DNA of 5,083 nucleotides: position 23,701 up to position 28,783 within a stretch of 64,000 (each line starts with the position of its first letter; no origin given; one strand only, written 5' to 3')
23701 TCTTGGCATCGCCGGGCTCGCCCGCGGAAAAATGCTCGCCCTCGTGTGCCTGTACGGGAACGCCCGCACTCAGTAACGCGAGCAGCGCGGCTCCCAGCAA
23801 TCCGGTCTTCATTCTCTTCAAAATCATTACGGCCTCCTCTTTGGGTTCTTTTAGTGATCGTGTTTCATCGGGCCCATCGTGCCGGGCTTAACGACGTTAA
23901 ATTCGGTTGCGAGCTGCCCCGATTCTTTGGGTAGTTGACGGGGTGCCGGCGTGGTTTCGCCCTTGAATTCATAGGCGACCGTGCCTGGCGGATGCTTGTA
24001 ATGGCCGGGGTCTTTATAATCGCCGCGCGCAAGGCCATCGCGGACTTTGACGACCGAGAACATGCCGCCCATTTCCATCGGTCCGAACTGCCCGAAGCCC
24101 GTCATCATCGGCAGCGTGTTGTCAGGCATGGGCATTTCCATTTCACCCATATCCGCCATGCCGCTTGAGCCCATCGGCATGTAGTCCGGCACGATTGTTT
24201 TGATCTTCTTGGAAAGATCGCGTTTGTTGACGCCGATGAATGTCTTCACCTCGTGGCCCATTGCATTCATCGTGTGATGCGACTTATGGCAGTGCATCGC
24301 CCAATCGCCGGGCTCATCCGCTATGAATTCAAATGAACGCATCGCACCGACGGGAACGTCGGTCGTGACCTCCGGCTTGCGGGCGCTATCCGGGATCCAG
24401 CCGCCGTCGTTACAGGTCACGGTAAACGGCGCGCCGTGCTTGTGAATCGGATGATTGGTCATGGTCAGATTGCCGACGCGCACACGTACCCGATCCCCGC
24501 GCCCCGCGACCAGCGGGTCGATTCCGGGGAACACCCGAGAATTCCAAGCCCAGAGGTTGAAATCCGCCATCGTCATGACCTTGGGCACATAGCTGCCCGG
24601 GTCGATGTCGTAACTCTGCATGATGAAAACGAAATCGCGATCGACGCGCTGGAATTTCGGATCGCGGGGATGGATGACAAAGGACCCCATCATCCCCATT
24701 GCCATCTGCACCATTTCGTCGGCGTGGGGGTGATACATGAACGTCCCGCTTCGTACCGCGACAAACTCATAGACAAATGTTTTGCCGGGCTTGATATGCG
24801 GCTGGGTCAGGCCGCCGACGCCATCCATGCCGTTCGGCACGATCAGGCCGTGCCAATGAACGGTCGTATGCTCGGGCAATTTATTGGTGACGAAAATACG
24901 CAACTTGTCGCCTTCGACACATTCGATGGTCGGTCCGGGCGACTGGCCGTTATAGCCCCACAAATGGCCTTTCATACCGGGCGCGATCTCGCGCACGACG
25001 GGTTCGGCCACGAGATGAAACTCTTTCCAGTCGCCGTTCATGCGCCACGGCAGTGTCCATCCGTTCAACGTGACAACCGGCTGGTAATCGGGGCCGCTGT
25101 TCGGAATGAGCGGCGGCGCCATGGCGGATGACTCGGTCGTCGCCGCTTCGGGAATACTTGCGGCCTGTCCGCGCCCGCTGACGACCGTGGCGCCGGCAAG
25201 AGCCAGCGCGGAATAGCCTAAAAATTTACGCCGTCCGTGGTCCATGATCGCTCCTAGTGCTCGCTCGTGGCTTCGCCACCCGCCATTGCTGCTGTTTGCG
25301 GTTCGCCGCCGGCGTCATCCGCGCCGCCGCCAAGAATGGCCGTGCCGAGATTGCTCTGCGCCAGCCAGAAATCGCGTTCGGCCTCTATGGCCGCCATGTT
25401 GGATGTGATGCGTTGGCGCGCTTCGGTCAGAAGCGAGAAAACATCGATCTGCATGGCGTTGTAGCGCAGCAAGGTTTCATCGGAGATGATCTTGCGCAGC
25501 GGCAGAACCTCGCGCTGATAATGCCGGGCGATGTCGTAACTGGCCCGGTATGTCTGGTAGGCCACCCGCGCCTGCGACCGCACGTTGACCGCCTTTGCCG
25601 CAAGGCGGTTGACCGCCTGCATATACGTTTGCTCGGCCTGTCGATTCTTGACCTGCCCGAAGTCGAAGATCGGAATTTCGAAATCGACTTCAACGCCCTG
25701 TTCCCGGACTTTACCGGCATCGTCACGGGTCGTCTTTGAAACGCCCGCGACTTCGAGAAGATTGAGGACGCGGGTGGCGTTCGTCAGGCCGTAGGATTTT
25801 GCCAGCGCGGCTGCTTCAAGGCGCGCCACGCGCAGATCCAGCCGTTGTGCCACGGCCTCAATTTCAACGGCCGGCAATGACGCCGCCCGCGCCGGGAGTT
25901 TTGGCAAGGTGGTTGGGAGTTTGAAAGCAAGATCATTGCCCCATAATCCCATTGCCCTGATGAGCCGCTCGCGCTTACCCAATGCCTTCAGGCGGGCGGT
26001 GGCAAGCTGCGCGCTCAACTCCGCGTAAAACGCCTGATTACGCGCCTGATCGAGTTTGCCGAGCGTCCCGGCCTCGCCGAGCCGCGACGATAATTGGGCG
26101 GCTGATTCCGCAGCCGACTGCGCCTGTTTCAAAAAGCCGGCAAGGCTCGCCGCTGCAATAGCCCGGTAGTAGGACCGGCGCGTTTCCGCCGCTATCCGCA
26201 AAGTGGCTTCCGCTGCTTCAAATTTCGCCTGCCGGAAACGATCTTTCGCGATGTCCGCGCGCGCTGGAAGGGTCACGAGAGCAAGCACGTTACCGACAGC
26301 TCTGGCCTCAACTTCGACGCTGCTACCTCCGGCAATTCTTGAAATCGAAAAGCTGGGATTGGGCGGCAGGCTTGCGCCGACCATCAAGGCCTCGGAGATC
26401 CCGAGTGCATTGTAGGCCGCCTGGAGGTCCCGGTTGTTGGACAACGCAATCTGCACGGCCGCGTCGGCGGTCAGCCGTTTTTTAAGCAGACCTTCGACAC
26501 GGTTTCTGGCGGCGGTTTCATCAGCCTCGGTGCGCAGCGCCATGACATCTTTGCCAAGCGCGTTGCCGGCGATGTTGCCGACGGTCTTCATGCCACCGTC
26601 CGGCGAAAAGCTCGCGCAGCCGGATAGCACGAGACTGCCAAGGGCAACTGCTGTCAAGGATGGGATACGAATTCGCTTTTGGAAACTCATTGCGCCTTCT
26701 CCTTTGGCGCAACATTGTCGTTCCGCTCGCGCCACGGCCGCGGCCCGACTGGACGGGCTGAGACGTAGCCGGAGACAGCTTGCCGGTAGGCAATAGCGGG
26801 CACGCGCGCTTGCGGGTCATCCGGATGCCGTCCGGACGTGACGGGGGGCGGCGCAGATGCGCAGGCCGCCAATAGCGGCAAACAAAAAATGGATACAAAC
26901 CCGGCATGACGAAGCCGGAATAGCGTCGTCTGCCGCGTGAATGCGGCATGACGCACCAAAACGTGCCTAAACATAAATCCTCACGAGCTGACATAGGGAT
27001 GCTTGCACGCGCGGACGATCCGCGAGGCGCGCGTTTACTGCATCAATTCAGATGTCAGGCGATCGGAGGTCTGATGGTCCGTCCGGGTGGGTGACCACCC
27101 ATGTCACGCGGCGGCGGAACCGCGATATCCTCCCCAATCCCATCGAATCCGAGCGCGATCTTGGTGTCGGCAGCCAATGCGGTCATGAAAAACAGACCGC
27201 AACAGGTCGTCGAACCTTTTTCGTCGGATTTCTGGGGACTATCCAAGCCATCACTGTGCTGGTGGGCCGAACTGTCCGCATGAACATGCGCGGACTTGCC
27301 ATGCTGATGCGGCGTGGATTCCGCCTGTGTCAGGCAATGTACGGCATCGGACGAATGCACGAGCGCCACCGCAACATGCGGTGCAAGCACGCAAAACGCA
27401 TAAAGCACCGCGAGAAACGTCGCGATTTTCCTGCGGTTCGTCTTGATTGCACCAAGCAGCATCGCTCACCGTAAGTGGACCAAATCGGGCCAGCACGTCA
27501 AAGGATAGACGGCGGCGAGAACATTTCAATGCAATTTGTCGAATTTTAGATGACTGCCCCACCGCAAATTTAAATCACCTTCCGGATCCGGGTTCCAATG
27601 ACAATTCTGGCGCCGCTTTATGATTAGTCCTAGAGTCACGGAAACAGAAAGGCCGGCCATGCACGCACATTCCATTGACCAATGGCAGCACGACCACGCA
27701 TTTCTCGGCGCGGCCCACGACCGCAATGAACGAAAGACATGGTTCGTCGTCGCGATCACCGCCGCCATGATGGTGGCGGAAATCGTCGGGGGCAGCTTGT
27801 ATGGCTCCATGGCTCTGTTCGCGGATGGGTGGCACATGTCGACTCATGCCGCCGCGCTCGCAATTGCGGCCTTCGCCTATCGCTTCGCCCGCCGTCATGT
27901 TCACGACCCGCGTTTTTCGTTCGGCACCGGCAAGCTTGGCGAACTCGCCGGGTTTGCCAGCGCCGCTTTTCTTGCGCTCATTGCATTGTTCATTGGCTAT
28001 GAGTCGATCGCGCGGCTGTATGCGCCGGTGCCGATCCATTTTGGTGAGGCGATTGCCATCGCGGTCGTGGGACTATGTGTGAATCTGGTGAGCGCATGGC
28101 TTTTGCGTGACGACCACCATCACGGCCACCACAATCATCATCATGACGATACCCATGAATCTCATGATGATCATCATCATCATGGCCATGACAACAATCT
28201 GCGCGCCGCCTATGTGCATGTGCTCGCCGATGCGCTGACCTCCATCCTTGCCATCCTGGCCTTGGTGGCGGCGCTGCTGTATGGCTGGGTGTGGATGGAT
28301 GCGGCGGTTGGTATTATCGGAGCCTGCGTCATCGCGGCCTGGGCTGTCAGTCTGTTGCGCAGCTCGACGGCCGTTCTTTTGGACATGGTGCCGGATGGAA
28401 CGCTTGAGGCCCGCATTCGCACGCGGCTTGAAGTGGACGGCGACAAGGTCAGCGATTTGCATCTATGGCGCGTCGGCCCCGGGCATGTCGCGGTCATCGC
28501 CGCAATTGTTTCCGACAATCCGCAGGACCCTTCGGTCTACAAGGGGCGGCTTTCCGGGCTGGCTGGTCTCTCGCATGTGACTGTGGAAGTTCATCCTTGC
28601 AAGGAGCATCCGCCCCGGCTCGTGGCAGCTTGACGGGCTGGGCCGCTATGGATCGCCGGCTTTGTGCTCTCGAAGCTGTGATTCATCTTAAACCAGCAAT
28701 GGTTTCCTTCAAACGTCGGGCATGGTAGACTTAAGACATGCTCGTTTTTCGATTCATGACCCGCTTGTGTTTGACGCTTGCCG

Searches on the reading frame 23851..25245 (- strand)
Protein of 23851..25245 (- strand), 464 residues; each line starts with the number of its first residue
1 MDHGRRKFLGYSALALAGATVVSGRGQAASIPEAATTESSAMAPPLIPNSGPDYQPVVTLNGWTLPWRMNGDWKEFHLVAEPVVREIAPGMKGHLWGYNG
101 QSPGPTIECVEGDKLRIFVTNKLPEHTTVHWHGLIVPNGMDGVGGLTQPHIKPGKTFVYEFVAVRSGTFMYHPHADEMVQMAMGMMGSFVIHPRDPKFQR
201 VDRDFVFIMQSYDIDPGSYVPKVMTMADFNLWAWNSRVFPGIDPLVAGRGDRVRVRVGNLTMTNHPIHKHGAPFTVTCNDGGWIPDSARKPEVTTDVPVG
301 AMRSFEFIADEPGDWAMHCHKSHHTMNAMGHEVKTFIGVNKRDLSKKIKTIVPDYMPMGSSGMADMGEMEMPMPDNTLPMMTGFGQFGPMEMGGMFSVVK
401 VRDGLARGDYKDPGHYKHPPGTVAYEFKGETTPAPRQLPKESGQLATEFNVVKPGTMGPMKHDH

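Call 26: search_protein_families(library=pfam, proteins=[window:23851-25245:-], max_evalue=0.001)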
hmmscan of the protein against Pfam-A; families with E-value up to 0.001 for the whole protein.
window:23851-25245:- (464 aa): 2 families
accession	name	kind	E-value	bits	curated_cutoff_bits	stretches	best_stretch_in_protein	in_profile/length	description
PF07732.21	Cu-oxidase_3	-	5.1e-38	130.2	21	1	89-195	11-118/119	Multicopper oxidase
PF07731.20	Cu-oxidase_2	-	1.2e-26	93.5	20.4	2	219-334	5-132/137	Multicopper oxidase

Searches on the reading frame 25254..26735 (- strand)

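Call 26: search_protein_families(library=pfam, proteins=[window:25254-26735:-], max_evalue=0.001)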
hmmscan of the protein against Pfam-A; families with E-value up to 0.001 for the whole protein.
window:25254-26735:- (493 aa): 1 family
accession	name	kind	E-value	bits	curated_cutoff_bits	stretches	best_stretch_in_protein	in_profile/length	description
PF02321.23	OEP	-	3.3e-17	63.3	22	2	294-464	8-183/187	Outer membrane efflux protein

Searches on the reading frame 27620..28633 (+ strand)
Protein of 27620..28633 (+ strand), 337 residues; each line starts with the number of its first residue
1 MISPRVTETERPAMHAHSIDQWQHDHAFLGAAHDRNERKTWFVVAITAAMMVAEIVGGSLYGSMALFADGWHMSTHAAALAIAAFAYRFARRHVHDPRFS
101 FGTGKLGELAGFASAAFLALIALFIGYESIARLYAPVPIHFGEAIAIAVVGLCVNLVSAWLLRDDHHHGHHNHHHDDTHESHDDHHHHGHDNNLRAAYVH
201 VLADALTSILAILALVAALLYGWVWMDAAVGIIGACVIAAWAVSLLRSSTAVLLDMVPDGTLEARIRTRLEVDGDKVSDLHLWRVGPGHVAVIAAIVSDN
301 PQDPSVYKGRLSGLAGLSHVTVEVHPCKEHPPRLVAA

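Call 26: search_protein_families(library=pfam, proteins=[window:27620-28633:+], max_evalue=0.001)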
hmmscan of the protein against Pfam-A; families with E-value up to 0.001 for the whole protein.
window:27620-28633:+ (337 aa): 1 family
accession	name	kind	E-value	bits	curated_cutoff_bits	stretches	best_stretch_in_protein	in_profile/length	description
PF01545.26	Cation_efflux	-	1e-36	127.1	26.6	1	41-254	2-198/198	Cation efflux family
